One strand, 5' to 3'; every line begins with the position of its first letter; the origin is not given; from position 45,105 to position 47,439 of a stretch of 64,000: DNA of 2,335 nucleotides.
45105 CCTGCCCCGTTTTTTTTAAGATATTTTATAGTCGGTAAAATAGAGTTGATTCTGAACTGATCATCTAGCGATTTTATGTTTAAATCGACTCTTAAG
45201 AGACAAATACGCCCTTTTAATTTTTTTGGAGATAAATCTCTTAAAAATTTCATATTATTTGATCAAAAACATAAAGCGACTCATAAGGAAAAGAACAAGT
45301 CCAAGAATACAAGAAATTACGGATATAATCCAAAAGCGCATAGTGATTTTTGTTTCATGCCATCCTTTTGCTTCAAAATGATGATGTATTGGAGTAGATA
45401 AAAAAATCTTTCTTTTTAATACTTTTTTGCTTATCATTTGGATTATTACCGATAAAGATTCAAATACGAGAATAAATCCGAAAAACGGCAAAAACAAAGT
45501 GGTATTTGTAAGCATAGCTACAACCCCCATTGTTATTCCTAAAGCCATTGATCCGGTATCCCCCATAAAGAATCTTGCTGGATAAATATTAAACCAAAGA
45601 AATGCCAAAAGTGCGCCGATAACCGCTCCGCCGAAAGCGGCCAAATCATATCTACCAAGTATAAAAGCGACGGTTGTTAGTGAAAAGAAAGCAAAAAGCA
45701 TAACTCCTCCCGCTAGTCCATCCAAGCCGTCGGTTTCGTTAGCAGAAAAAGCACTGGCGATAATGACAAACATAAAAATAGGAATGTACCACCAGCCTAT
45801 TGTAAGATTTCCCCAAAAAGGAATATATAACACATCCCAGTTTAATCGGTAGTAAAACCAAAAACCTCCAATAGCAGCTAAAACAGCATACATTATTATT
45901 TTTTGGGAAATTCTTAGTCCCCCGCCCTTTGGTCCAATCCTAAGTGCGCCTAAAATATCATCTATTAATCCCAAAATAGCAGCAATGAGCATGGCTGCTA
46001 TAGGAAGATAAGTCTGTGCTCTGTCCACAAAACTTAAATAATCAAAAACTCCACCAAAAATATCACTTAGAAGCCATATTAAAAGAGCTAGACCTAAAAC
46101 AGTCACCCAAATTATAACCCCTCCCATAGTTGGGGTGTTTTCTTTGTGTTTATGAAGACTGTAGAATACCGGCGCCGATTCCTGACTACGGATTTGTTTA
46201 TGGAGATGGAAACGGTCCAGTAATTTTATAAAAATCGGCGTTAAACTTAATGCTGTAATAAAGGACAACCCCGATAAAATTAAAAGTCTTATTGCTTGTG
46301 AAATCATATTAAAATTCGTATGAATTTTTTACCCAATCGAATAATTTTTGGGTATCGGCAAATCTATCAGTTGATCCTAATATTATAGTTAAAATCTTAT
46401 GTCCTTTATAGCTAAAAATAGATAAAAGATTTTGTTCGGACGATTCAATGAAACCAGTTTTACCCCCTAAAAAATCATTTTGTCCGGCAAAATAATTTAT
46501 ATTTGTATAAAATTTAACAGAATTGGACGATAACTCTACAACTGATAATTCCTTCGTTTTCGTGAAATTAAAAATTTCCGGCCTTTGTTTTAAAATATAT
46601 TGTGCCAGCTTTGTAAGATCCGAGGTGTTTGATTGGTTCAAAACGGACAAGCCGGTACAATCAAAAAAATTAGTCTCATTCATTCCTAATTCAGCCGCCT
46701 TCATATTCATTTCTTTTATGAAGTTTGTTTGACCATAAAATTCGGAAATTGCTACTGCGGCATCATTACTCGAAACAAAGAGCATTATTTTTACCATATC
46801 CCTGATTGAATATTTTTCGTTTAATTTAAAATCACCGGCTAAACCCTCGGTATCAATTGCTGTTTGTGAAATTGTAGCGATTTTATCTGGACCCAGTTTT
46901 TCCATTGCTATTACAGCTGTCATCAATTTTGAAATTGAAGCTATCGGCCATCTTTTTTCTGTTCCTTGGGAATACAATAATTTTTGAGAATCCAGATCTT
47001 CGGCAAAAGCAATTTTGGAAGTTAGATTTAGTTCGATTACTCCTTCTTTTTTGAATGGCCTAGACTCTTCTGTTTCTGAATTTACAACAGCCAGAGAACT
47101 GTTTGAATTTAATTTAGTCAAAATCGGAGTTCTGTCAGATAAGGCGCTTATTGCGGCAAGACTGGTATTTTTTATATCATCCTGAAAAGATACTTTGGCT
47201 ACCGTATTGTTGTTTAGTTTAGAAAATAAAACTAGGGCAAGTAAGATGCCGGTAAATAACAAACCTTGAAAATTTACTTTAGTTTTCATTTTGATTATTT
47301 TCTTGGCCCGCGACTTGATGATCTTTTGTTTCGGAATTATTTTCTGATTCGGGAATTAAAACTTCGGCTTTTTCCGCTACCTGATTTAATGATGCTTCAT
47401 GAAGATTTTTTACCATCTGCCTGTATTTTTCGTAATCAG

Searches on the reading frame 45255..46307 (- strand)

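Call 67: search_protein_families(library=pfam, proteins=[window:45255-46307:-], max_evalue=0.00001)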
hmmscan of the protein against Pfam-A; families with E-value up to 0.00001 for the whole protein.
window:45255-46307:- (350 aa): 1 family
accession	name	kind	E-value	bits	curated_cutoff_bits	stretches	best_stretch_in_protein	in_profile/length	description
PF00953.26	Glycos_transf_4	-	8.5e-31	107.5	27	1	103-266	5-158/160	Glycosyl transferase family 4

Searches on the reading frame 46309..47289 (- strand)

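Call 67: search_protein_families(library=pfam, proteins=[window:46309-47289:-], max_evalue=0.00001)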
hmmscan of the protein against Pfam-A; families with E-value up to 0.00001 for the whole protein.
window:46309-47289:- (326 aa): 2 families
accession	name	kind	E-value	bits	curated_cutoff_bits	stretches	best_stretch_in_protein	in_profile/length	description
PF00768.25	Peptidase_S11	-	1.3e-39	136.5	27.6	1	88-306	9-237/239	D-alanyl-D-alanine carboxypeptidase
PF13354.11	Beta-lactamase2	-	1.6e-08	34.6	22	1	95-208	3-117/214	Beta-lactamase enzyme family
